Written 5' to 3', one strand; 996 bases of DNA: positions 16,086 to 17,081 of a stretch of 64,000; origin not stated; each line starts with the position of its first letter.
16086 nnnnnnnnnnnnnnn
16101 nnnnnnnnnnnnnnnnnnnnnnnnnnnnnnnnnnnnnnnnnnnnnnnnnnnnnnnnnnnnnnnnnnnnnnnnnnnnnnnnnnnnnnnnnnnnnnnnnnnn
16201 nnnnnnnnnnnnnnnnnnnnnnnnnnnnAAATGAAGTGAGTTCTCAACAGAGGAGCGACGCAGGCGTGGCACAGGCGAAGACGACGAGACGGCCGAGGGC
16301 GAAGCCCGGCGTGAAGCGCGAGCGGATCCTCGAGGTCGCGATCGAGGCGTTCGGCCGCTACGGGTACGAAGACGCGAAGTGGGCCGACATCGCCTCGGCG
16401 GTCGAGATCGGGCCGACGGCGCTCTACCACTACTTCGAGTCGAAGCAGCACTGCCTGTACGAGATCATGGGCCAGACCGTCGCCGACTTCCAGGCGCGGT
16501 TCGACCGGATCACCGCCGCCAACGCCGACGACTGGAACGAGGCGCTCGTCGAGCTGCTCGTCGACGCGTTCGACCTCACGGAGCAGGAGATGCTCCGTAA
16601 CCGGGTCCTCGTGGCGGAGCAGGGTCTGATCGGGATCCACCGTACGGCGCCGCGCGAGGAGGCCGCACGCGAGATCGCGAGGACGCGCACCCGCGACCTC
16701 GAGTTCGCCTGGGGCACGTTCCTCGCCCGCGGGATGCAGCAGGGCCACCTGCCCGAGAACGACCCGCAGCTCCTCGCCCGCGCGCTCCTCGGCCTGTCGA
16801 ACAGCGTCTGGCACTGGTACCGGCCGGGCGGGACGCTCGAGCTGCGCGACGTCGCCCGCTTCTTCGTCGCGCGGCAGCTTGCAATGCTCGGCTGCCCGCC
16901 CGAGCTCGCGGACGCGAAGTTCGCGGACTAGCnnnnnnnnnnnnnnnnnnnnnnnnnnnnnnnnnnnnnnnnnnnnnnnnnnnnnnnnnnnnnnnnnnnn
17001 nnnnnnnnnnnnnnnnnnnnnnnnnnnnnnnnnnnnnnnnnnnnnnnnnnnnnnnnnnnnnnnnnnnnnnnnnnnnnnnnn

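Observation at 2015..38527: Nine intergenic copies of an AT-rich ~22-nt motif (core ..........) link the PHA genes and the CoA-ester catabolic operons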

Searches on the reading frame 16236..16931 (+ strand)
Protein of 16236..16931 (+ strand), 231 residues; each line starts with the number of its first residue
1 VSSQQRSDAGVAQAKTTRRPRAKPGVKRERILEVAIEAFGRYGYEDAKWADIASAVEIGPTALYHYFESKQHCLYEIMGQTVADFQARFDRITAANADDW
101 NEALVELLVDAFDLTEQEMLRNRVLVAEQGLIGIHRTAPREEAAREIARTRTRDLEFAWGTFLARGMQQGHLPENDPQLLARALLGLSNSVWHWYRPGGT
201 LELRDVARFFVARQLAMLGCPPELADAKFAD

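Call 12: search_protein_families(library=pfam, proteins=[window:16236-16931:+])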
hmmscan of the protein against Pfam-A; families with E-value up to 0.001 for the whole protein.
window:16236-16931:+ (231 aa): 2 families
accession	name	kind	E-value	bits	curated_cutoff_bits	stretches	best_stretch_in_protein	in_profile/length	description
PF17932.6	TetR_C_24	-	6.3e-15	55.9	26.4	1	130-217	26-113/114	Tetracyclin repressor-like, C-terminal domain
PF00440.29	TetR_N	-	7.1e-11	42.2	24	1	31-75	1-45/47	Bacterial regulatory proteins, tetR family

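Call 15: find_related_loci(query=window:16266-16931:+, collection=genome_contigs, flank=10000)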
Query window:16266-16931:+ (221 aa) in genome_contigs; peptide patterns used: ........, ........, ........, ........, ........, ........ (x = any residue, [..] = any of these).
147 stretches matched a pattern; 59 encode a relative of the query (tblastn E <= 1e-3); 58 distinct loci.
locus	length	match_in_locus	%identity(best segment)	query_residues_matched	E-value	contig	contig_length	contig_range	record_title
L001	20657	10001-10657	92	1-220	2e-137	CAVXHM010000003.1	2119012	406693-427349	MAG: uncultured Actinomycetes bacterium isolate MFD05502.bin.2.61 genome assembly, contig: contig_1515, whole genome sho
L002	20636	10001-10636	94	1-212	2e-136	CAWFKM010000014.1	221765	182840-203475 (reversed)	MAG: uncultured Actinomycetes bacterium isolate MFD06435.bin.2.132 genome assembly, contig: contig_49995, whole genome s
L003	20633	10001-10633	92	1-212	1e-132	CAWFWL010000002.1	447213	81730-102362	MAG: uncultured Actinomycetes bacterium isolate MFD04944.bin.2.166 genome assembly, contig: contig_31418, whole genome s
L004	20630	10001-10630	91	2-212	1e-130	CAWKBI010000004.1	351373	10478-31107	MAG: uncultured Actinomycetes bacterium isolate MFD05442.bin.2.16 genome assembly, contig: contig_20482, whole genome sh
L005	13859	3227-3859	73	8-219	4e-100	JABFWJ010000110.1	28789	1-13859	MAG: Thermoleophilia bacterium isolate Bin1.3 NODE_431_length_28789_cov_2.798620, whole genome shotgun sequence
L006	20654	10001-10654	74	2-220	6e-110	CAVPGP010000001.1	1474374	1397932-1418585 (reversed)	MAG: uncultured Actinomycetes bacterium isolate MFD10007.bin.1.230 genome assembly, contig: contig_11210, whole genome s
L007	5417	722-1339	69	15-221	4e-96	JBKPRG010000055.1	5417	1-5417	MAG: Actinomycetota bacterium isolate GS_EKS_MAG_00055 GS_EKS_000000668351, whole genome shotgun sequence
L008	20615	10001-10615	70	5-210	6e-95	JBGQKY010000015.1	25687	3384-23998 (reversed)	MAG: Gaiellaceae bacterium isolate OBJ2_061818_050_50 k141_652744_length_25687_cov_12.3857, whole genome shotgun sequenc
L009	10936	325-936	72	10-214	4e-95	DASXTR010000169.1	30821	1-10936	MAG TPA_asm: Gaiellaceae bacterium isolate SMAG_U4697 k141_757720, whole genome shotgun sequence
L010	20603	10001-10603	70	13-214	6e-91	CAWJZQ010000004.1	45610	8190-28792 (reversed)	MAG: uncultured Thermoleophilia bacterium isolate MFD07691.bin.2.58 genome assembly, contig: contig_12302, whole genome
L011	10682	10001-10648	63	2-221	2e-86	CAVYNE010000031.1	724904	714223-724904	MAG: uncultured Actinomycetes bacterium isolate MFD05705.bin.2.99 genome assembly, contig: contig_4896, whole genome sho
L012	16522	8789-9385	67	15-214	1e-84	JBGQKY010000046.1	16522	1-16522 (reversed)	MAG: Gaiellaceae bacterium isolate OBJ2_061818_050_50 k141_1036297_length_16522_cov_13.5033, whole genome shotgun sequen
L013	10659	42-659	62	1-210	2e-82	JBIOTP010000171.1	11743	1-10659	MAG: Solirubrobacteraceae bacterium isolate MAG157 k127_2369058, whole genome shotgun sequence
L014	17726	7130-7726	61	9-209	5e-81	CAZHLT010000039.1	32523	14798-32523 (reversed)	MAG TPA_asm: uncultured Conexibacteraceae bacterium isolate binchicken_co84_316 genome assembly, contig: k141_2779673, w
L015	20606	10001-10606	62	8-210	7e-80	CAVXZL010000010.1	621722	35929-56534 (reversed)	MAG: uncultured Actinomycetes bacterium isolate MFD08821.bin.1.92 genome assembly, contig: contig_40092, whole genome sh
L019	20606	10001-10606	67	8-210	5e-77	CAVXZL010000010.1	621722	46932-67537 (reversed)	MAG: uncultured Actinomycetes bacterium isolate MFD08821.bin.1.92 genome assembly, contig: contig_40092, whole genome sh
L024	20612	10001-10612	57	4-209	2e-72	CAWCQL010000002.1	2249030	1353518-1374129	MAG: uncultured Actinomycetota bacterium isolate MFD04967.bin.2.42 genome assembly, contig: contig_11801, whole genome s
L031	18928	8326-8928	58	7-209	2e-70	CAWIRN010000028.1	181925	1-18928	MAG: uncultured Solirubrobacterales bacterium isolate MFD06714.bin.2.78 genome assembly, contig: contig_73706, whole gen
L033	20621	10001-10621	54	2-207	5e-69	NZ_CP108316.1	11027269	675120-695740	Streptomyces sp. NBC_00005 chromosome, complete genome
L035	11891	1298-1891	54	15-213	7e-68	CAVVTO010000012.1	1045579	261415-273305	MAG: uncultured Solirubrobacterales bacterium isolate MFD04434.bin.1.109 genome assembly, contig: contig_3835, whole gen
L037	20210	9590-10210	56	1-212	7e-67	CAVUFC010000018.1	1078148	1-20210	MAG: uncultured Solirubrobacteraceae bacterium isolate MFD04944.bin.2.43 genome assembly, contig: contig_29867, whole ge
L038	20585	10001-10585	54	17-212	1e-66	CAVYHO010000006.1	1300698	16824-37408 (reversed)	MAG: uncultured Solirubrobacteraceae bacterium isolate MFD03602.bin.2.11 genome assembly, contig: contig_4629, whole gen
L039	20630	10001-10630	57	2-210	3e-66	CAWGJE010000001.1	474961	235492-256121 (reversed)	MAG: uncultured Solirubrobacterales bacterium isolate MFD05705.bin.2.90 genome assembly, contig: contig_13616, whole gen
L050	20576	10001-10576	59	17-209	2e-62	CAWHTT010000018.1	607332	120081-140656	MAG: uncultured Solirubrobacterales bacterium isolate MFD06526.bin.1.90 genome assembly, contig: contig_8444, whole geno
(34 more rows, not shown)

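Call 22: search_solved_structures(query=window:16266-16931:+, max_evalue=0.001)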
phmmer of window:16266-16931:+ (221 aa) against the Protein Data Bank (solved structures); distinct sequences matched with E-value up to 0.001: 66 (the best 60 are shown).
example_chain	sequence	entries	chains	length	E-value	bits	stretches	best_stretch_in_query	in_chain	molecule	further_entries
3vpr_A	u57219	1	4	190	1.8e-15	60.7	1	17-200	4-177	Transcriptional regulator, TetR family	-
3dcf_A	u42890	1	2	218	2.6e-15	60.1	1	3-198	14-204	transcriptional regulator of the TetR/AcrR family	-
2ibd_A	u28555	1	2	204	2e-10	44.2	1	15-210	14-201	Possible transcriptional regulator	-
4w1u_A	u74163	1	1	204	4.5e-09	39.7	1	15-203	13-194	HTH-type transcriptional repressor KstR2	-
4w97_A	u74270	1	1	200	4.9e-09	39.6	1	16-204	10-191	HTH-type transcriptional repressor KstR2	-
5k7f_A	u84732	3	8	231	4.2e-08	36.6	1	13-200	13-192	Transcriptional regulator, TetR family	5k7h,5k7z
2hyt_A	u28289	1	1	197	5.4e-08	36.2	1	7-184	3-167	TetR-family transcriptional regulator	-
4g12_A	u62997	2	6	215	5.2e-07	33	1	6-205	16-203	Probable transcriptional regulatory protein (Probably TETR-FAMILY)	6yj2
2id6_A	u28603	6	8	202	1e-06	32.1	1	17-87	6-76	TRANSCRIPTIONAL REGULATOR, TetR FAMILY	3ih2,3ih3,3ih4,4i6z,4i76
1z77_A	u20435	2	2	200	1.1e-06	32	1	17-87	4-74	transcriptional regulator (TetR family) | Transcriptional regulator, TetR family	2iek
1zkg_A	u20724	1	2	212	1.1e-06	32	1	17-87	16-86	transcriptional regulator, TetR family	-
3ccy_A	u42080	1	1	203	1.2e-06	31.8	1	18-79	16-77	Putative TetR-family transcriptional regulator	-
8sv6_A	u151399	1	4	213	1.3e-06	31.7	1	18-192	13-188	Fatty acid metabolism regulator protein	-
4mxm_A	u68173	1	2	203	1.9e-06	31.2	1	14-198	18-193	Transcriptional regulator I2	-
4mo7_A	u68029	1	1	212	2.2e-06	30.9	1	14-198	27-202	Transcriptional regulator I2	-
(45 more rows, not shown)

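Call 28: search_protein_families(library=ncbifam, proteins=[window:16266-16931:+], max_evalue=0.00001)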
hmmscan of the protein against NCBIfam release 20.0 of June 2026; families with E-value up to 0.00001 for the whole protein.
window:16266-16931:+ (221 aa): 11 families
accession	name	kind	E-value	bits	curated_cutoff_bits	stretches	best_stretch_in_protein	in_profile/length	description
NF050111.1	TransRegSACE7040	equivalog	1.4e-12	47.9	250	1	17-202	2-176/186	SACE_7040 family transcriptional regulator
TIGR03968.1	mycofact_TetR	equivalog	1.9e-10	40.6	224.9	1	12-116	5-109/190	mycofactocin system transcriptional regulator MftR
NF041196.1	ScbR_bind_reg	equivalog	3.8e-09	37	150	1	18-118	8-103/191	ScbR family autoregulator-binding transcription factor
NF051852.1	efflux_TF_MtrR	exception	2.2e-08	34.1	280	1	17-207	11-200/205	multidrug efflux system transcriptional repressor MtrR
TIGR03613.1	RutR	equivalog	4.6e-08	33.2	368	1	10-98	3-88/202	pyrimidine utilization regulatory protein R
NF001978.0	PRK00767.1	equivalog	7.3e-08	32.4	118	1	16-103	9-96/197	transcriptional regulator BetI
NF053878.1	FATransRegFadRBac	equivalog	1e-07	31.9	200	1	17-107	4-93/190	fatty acid metabolism transcriptional regulator FadR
NF007949.0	PRK10668.1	equivalog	1.2e-07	31.4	271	1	14-213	9-207/216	multidrug efflux transporter transcriptional repressor AcrR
NF007430.0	PRK09975.1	equivalog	1.2e-06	27.9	274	1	10-102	5-97/220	acrEF/envCD operon transcriptional regulator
TIGR03384.1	betaine_BetI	equivalog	1.7e-06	27.8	201.3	1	16-95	8-86/189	choline-binding transcriptional repressor BetI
NF033703.1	transcr_KstR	equivalog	2.6e-06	27.1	280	1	17-94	8-84/185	cholesterol catabolism transcriptional regulator KstR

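Call 30: search_protein_families(library=pfam, proteins=[L039:3250-4290:+, L050:14655-15047:-, L035:4832-6379:-, L013:3503-4645:+, L050:6910-7290:-, L038:8194-8541:-, L024:16812-17117:-, L019:9000-9992:+, L031:13537-14196:+, L037:15085-16731:+], max_evalue=0.00001)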
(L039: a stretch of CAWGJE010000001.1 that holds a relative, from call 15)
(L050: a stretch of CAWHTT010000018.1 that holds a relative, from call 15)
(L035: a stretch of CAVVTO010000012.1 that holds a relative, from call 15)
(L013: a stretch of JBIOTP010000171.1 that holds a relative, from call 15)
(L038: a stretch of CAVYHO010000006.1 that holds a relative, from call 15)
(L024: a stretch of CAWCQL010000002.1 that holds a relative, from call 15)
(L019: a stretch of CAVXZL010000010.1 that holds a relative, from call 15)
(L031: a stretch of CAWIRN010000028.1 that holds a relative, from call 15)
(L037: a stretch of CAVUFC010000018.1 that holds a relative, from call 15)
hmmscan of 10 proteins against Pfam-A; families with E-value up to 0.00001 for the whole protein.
L039:3250-4290:+ (346 aa): 3 families
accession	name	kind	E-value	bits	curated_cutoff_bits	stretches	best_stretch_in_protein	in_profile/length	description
PF08240.17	ADH_N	-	3.1e-27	95.3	23.5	1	26-140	3-103/104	Alcohol dehydrogenase GroES-like domain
PF00107.32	ADH_zinc_N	-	3.4e-20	72.7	31.8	1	181-305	1-126/129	Zinc-binding dehydrogenase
PF13602.12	ADH_zinc_N_2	-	6.7e-09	37.2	27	1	215-341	2-134/134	Zinc-binding dehydrogenase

L050:14655-15047:- (130 aa): 2 families
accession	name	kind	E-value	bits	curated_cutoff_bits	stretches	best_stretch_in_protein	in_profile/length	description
PF01796.24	OB_ChsH2_C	-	7.8e-22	77.4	27.1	1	54-117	3-65/65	ChsH2, C-terminal OB-fold domain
PF12172.15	zf-ChsH2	-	2.7e-12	46.7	23.2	1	15-50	1-36/37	ChsH2, rubredoxin-like zinc ribbon domain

L035:4832-6379:- (515 aa): 1 family
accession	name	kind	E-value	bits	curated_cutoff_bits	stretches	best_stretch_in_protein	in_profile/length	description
PF00171.27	Aldedh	-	1.1e-147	492.8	23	1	15-492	1-461/461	Aldehyde dehydrogenase family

L013:3503-4645:+ (380 aa): 3 families
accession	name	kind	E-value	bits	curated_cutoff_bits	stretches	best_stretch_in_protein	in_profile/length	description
PF02770.24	Acyl-CoA_dh_M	-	5e-24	84.7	33.3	1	121-215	1-97/97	Acyl-CoA dehydrogenase, middle domain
PF00441.29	Acyl-CoA_dh_1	-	2.9e-20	73.4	22.4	1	224-375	1-150/150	Acyl-CoA dehydrogenase, C-terminal domain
PF02771.21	Acyl-CoA_dh_N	-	2.6e-14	54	22.9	1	6-117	1-113/113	Acyl-CoA dehydrogenase, N-terminal domain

L050:6910-7290:- (126 aa): 0 families

L038:8194-8541:- (115 aa): 3 families
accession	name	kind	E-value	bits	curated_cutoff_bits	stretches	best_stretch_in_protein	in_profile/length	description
PF01381.28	HTH_3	-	1.9e-14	53.8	23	1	14-66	1-53/55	Helix-turn-helix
PF13560.12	HTH_31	-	9.6e-13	48.7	27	1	10-67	2-60/64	Helix-turn-helix domain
PF12844.13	HTH_19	-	4.7e-08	33.3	30.2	1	11-69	1-59/64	Helix-turn-helix domain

L024:16812-17117:- (101 aa): 1 family
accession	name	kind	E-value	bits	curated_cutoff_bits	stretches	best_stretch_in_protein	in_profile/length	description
PF07978.19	NIPSNAP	-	1.3e-08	35.4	22.3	1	13-101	11-102/102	NIPSNAP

L019:9000-9992:+ (330 aa): 1 family
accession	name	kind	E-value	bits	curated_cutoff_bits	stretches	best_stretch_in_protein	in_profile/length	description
PF01636.29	APH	-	2.8e-50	171.7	23.2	1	14-242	2-225/239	Phosphotransferase enzyme family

L031:13537-14196:+ (219 aa): 1 family
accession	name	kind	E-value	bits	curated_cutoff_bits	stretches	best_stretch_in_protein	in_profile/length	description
PF00171.27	Aldedh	-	3.1e-30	105.6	23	1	15-182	1-149/461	Aldehyde dehydrogenase family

L037:15085-16731:+ (548 aa): 1 family
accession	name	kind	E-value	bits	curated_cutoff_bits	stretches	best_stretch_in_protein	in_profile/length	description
PF01642.28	MM_CoA_mutase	-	2e-217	723.3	22.1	1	29-540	2-512/512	Methylmalonyl-CoA mutase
